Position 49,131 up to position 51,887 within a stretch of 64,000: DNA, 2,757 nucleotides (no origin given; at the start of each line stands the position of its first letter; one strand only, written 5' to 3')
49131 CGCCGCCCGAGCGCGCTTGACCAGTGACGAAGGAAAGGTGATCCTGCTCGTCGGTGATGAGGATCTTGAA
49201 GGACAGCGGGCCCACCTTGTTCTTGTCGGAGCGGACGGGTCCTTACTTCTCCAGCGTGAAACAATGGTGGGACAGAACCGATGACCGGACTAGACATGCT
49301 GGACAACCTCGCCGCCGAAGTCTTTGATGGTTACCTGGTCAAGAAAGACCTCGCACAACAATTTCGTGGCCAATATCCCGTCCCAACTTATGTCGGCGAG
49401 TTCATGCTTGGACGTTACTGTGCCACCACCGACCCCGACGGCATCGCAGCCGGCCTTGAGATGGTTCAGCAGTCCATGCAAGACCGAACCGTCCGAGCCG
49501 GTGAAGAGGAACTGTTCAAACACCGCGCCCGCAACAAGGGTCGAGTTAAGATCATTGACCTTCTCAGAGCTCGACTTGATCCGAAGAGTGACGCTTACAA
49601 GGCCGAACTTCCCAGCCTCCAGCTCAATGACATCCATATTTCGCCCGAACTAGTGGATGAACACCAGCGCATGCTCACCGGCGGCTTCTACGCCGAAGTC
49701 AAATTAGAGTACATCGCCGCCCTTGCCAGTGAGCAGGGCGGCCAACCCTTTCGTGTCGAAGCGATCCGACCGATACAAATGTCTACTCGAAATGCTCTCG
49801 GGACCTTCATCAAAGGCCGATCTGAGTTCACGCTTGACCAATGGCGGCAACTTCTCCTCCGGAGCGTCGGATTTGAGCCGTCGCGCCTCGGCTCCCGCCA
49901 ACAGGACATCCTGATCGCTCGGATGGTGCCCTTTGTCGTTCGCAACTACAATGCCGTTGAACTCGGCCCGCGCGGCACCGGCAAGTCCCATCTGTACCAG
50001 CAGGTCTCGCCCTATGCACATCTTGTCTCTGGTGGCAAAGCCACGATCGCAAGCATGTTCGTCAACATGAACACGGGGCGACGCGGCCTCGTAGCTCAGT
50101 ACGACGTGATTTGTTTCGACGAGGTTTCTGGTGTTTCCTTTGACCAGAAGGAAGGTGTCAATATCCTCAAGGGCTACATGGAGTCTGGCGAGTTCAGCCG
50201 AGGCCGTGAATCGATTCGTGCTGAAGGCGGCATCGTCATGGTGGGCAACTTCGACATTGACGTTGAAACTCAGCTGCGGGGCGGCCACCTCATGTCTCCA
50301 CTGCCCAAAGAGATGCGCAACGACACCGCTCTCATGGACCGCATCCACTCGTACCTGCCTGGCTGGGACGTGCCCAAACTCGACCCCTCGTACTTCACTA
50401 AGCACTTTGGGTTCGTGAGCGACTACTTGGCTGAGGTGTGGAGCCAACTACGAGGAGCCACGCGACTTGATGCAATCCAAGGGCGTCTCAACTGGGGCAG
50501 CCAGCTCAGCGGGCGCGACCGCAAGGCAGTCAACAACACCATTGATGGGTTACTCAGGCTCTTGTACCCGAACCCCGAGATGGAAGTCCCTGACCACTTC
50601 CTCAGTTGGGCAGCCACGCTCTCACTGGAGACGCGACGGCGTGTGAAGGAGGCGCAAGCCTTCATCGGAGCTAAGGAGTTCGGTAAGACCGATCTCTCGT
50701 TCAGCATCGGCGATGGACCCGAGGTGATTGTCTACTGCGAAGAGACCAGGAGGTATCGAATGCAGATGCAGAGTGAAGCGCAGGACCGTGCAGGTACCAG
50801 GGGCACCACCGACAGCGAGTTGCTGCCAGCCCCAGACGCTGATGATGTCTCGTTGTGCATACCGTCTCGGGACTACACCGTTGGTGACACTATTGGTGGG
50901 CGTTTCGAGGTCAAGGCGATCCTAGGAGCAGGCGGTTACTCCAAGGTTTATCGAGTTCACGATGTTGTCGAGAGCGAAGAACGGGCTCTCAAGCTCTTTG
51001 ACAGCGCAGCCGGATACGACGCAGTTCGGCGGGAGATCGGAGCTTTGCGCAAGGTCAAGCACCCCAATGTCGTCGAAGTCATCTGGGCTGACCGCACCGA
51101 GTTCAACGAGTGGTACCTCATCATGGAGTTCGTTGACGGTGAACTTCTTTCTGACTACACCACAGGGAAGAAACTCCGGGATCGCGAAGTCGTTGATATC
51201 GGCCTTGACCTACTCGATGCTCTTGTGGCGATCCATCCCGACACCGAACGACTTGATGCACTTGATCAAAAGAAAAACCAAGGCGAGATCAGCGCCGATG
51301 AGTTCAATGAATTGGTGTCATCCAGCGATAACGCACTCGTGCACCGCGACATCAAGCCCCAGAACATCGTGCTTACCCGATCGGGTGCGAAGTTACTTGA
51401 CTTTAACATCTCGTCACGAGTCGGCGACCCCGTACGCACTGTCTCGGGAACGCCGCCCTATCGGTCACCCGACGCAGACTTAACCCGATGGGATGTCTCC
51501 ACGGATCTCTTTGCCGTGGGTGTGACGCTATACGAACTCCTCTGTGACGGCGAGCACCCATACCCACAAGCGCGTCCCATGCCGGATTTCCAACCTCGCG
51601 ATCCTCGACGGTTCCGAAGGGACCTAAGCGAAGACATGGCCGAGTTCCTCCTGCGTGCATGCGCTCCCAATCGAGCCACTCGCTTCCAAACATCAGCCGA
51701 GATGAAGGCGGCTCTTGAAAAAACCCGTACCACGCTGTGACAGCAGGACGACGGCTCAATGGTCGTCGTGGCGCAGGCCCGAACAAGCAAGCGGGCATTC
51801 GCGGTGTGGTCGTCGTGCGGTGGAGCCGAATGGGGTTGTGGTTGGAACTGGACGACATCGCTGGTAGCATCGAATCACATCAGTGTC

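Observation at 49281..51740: BrxL whose Lon-protease domain is replaced by a Hanks-type Ser/Thr kinase: a type 1 / type 2 BREX hybrid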

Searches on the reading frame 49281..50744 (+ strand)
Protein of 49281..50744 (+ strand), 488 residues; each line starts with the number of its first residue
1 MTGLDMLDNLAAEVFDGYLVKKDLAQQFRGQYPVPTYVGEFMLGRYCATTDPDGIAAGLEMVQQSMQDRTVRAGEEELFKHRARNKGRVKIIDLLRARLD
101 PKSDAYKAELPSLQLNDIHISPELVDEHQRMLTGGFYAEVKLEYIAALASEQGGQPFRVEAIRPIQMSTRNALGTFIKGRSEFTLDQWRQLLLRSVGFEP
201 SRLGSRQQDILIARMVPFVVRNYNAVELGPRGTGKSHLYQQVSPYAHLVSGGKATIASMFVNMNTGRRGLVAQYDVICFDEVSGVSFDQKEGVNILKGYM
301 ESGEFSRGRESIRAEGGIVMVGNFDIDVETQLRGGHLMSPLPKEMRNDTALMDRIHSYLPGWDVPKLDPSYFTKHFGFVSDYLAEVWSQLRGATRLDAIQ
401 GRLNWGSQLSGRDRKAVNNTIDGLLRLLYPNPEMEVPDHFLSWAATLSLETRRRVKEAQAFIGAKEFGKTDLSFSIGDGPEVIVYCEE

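Call 57: search_solved_structures(query=window:49281-50744:+, max_evalue=0.00001, show_alignments=1)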
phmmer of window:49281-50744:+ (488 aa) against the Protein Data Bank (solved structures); distinct sequences matched with E-value up to 0.00001: 2.
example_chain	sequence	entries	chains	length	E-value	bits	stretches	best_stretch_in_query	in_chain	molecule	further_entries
8emc_A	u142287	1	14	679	1.5e-119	402.9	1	7-475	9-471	Protease Lon-related BREX system protein BrxL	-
8emh_A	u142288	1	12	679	3.9e-119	401.5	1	7-475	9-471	Protease Lon-related BREX system protein BrxL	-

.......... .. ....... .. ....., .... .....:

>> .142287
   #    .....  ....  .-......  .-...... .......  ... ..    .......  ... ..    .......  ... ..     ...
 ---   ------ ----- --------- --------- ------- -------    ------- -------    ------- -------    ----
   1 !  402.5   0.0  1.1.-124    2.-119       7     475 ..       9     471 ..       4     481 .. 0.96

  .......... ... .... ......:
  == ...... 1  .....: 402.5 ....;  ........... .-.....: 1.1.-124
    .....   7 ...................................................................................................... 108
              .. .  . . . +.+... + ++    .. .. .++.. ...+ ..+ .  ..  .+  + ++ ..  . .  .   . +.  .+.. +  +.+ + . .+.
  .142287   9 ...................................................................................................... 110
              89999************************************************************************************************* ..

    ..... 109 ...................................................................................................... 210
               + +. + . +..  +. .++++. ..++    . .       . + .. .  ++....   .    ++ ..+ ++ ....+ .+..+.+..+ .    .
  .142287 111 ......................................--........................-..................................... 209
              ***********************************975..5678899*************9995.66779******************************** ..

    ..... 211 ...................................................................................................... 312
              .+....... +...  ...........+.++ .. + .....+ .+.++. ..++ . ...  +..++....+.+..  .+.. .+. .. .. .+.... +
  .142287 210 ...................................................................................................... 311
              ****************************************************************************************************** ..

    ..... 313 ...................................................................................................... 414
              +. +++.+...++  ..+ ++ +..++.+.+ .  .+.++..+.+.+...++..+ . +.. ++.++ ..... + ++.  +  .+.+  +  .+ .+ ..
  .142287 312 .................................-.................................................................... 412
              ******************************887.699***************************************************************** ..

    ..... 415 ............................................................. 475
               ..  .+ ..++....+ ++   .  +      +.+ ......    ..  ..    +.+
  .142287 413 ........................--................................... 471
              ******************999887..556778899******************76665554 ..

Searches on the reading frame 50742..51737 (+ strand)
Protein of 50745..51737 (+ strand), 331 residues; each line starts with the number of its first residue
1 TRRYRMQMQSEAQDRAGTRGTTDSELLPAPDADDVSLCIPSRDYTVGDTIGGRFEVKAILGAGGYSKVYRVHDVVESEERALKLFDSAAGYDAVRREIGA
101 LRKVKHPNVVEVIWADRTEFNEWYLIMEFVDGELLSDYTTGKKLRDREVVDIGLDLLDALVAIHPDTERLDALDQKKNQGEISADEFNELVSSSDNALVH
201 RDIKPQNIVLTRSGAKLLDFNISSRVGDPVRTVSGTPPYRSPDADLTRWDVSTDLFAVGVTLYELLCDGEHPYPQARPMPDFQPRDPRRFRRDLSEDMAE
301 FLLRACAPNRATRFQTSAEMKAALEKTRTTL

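Call 27: search_solved_structures(query=window:50745-51737:+, max_evalue=0.00001, show_alignments=2)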
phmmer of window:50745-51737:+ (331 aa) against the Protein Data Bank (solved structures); distinct sequences matched with E-value up to 0.00001: 1177 (the best 60 are shown).
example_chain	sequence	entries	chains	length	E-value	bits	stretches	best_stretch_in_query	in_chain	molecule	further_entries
6i2p_A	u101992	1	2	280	1.2e-23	86.8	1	179-326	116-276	Serine/threonine-protein kinase PknB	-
9ymt_A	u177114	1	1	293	3.1e-23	85.5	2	193-324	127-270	Serine/Threonine Kinase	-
4eqm_A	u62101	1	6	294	3.1e-23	85.5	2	193-324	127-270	Protein kinase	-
3ori_A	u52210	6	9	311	4.3e-23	85.1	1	179-326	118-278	Serine/threonine protein kinase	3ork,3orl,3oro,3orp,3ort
3f69_A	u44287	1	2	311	5.8e-23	84.6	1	179-326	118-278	Serine/threonine-protein kinase pknB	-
3f61_A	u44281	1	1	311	8.1e-23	84.1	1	179-326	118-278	Serine/threonine-protein kinase pknB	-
1o6y_A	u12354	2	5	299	9.9e-23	83.9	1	178-326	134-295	SERINE/THREONINE-PROTEIN KINASE PKNB | Probable serine/threonine-protein kinase pknB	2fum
5u94_A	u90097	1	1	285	1e-22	83.8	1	178-326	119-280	Serine/threonine-protein kinase PknB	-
3orm_A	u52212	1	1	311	1.4e-22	83.4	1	178-326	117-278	Serine/threonine protein kinase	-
6b2p_A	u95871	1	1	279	1.5e-22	83.2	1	179-326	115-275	Serine/threonine-protein kinase PknB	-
1mru_A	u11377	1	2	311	1.9e-22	82.9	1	179-326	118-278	Probable serine/threonine-protein kinase pknB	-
5jzn_A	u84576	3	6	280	2e-19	73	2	198-268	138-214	Serine/threonine-protein kinase DCLK1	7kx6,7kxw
7f3g_A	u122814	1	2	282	2.1e-19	72.9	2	198-268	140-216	Isoform 4 of Serine/threonine-protein kinase DCLK1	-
5jzj_A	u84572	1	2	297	2.5e-19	72.7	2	198-268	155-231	Serine/threonine-protein kinase DCLK1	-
7kx8_A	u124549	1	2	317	3.3e-19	72.3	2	198-268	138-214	Serine/threonine-protein kinase DCLK1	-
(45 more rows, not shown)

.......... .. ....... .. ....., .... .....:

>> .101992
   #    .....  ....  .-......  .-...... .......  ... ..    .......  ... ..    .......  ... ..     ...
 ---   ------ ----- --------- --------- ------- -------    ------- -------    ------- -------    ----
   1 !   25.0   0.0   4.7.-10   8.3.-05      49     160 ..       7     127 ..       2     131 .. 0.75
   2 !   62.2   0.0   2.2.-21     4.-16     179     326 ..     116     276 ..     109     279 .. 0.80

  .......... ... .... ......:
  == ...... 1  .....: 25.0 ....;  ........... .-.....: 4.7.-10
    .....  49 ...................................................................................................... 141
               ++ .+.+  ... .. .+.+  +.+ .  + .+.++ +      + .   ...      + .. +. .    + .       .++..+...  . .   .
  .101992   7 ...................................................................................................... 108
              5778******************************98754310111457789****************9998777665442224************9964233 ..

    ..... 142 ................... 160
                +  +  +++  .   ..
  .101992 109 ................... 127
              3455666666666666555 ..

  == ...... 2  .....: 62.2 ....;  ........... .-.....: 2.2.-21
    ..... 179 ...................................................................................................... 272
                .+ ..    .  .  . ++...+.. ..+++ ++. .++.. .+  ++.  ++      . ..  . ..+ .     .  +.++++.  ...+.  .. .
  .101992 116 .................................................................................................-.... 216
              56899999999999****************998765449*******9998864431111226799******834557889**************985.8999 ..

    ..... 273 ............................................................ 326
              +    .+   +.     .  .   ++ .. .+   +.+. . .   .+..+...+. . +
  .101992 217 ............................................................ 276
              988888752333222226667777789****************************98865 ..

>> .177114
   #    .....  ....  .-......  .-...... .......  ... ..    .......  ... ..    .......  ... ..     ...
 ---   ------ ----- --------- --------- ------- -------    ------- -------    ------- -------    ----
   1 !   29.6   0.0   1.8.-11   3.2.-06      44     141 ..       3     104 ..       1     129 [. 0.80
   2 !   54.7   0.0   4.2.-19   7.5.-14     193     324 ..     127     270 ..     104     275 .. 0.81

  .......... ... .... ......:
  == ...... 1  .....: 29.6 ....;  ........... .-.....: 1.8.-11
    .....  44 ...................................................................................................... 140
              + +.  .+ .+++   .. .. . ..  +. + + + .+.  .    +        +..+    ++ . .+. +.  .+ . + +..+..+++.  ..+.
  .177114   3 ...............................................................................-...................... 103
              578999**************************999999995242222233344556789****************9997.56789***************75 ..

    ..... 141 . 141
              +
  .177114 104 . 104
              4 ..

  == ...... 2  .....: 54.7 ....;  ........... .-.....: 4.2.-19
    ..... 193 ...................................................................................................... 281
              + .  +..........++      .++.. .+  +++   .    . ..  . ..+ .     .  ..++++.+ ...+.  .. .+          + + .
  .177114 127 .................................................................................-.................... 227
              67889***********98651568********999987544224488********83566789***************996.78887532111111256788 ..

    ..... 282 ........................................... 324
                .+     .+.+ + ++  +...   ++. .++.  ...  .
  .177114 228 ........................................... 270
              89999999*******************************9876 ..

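Call 65: predict_structure(alignment_id=A3)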
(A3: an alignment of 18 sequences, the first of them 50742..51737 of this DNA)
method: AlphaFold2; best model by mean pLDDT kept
length: 332 residues; sequences in the alignment: 18
mean_pLDDT: 82.7   pTM: 0.81
mean pLDDT of the five models: 82.7, 76.9, 76.3, 73.5, 73.1
residues with pLDDT >= 90: 152; 70-90: 127; 50-70: 26; < 50: 27
segments of 3 or more residues with pLDDT < 50: 1-26
pLDDT, mean of each block of 10 residues (from residue 1): 36 33 45 60 91 94 84 94 82 77 87 87 89 93 91 97 87 88 89 80 89 92 77 60 79 92 95 90 93 95 96 93 95 83
secondary structure, 60 per line:
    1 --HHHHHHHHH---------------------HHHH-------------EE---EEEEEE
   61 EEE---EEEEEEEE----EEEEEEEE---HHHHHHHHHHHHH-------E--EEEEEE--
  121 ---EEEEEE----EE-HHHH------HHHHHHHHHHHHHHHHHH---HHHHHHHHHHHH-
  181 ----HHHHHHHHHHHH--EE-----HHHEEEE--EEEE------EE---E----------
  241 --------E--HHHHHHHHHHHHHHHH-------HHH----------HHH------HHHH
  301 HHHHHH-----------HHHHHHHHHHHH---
elements in order: H3-11 H33-36 E55-63 E67-74 E79-86 H90-102 E113-118 E124-129 H137-140 H147-164 H168-179 H185-196 E209-212 E215-218 H252-267 H297-306 H318-329

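Call 67: fold_search(model_id=the predicted structure, library=pdb)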
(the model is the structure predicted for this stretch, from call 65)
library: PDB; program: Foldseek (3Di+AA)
matches with E <= 10: 2000; with E <= 0.001: 1999
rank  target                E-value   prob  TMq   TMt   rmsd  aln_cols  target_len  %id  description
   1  5u94                  8.2e-20  1.00  0.68  0.85   2.7       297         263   27  Crystal structure of the Mycobacterium tuberculosis PASTA kinase PknB in complex with the potential theraputic kinase in (released 2017-12-20)
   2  1mru_A                3.3e-19  1.00  0.66  0.80   3.0       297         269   26  Intracellular Ser/Thr protein kinase domain of Mycobacterium tuberculosis PknB. (released 2003-02-11)
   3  1o6y                  7.9e-19  1.00  0.66  0.83   2.8       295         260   26  Catalytic domain of PknB kinase from Mycobacterium tuberculosis (released 2003-01-30)
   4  6i2p_B                1.7e-18  1.00  0.59  0.73   6.2       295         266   26  Crystal structure of the Mycobacterium tuberculosis PknB kinase domain (L33E mutant) in complex with its substrate Gar (released 2019-05-22)
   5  6b2p                  3.2e-18  1.00  0.64  0.82   3.6       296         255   26  Dual Inhibition of the Essential Protein Kinases A and B in Mycobacterium tuberculosis (released 2018-02-14)
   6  6i2p_A                3.4e-18  1.00  0.61  0.73   6.0       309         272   26  Crystal structure of the Mycobacterium tuberculosis PknB kinase domain (L33E mutant) in complex with its substrate Gar (released 2019-05-22)
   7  3orp                  5.4e-18  1.00  0.63  0.75   4.8       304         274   26  Mycobacterium tuberculosis PknB kinase domain L33D mutant (crystal form 5) (released 2010-12-15)
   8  3ort                  5.7e-18  1.00  0.60  0.73   5.5       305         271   24  Mycobacterium tuberculosis PknB kinase domain L33D mutant (crystal form 6) (released 2010-12-15)
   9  3f69_B                1.1e-17  1.00  0.64  0.74   5.7       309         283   26  Crystal structure of the Mycobacterium tuberculosis PknB mutant kinase domain in complex with KT5720 (released 2008-12-02)
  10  3oro                  1.3e-17  1.00  0.60  0.72   5.2       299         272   27  Mycobacterium tuberculosis PknB kinase domain L33D mutant (crystal form 4) (released 2010-12-15)
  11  3f61                  1.5e-17  1.00  0.61  0.74   4.7       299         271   26  Crystal Structure of M. tuberculosis PknB Leu33Asp/Val222Asp double mutant in complex with ADP (released 2008-12-02)
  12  3ork                  1.7e-17  1.00  0.63  0.75   4.8       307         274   26  Mycobacterium tuberculosis PknB kinase domain L33D mutant (crystal form 2) (released 2010-12-15)
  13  2fum_B                2.4e-17  1.00  0.64  0.80   4.2       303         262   26  Catalytic domain of protein kinase PknB from Mycobacterium tuberculosis in complex with mitoxantrone (released 2006-08-01)
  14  3orl                  8.3e-17  1.00  0.59  0.71   5.7       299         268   26  Mycobacterium tuberculosis PknB kinase domain L33D mutant (crystal form 3) (released 2010-12-15)
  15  3orm                  8.8e-17  1.00  0.62  0.76   3.6       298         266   26  Mycobacterium tuberculosis PknB kinase domain D76A mutant (released 2010-12-15)
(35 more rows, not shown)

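Call 74: search_dna_similar(query=window:50793-51737:+, collection=plasmids, mode=protein, max_evalue=1e-20, max_rows=30)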
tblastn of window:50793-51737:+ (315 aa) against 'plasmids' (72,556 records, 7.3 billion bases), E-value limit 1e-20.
Records with a match: 4; places in all: 4; records where one place covers at least 80% of the query: 4.
Best place of each record, by identity: <60% 4.
By first word of the organism name: Chondrinema 1; Bacillus 1; Hymenobacter 1; Phocaeicola 1.
By predicted mobility (MOB-suite, as given by PLSDB): non-mobilizable 3; mobilizable 1.
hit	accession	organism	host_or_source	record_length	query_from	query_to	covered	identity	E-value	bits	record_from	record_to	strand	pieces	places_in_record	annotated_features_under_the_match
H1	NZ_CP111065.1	Chondrinema litorale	Seaweed,red alga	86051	27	308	90%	31.5%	4e-32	133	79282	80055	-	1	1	protein kinase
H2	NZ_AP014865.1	Bacillus thuringiensis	-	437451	32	310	89%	31.4%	3e-31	130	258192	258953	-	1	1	protein kinase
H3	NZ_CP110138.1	Hymenobacter sp. YIM 151858-1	whole organism,soil sample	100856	42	310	85%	32.3%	7e-32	132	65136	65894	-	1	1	serine/threonine protein kinase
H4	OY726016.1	Phocaeicola massiliensis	-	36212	31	309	89%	30.0%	2e-24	110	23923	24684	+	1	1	record has no annotation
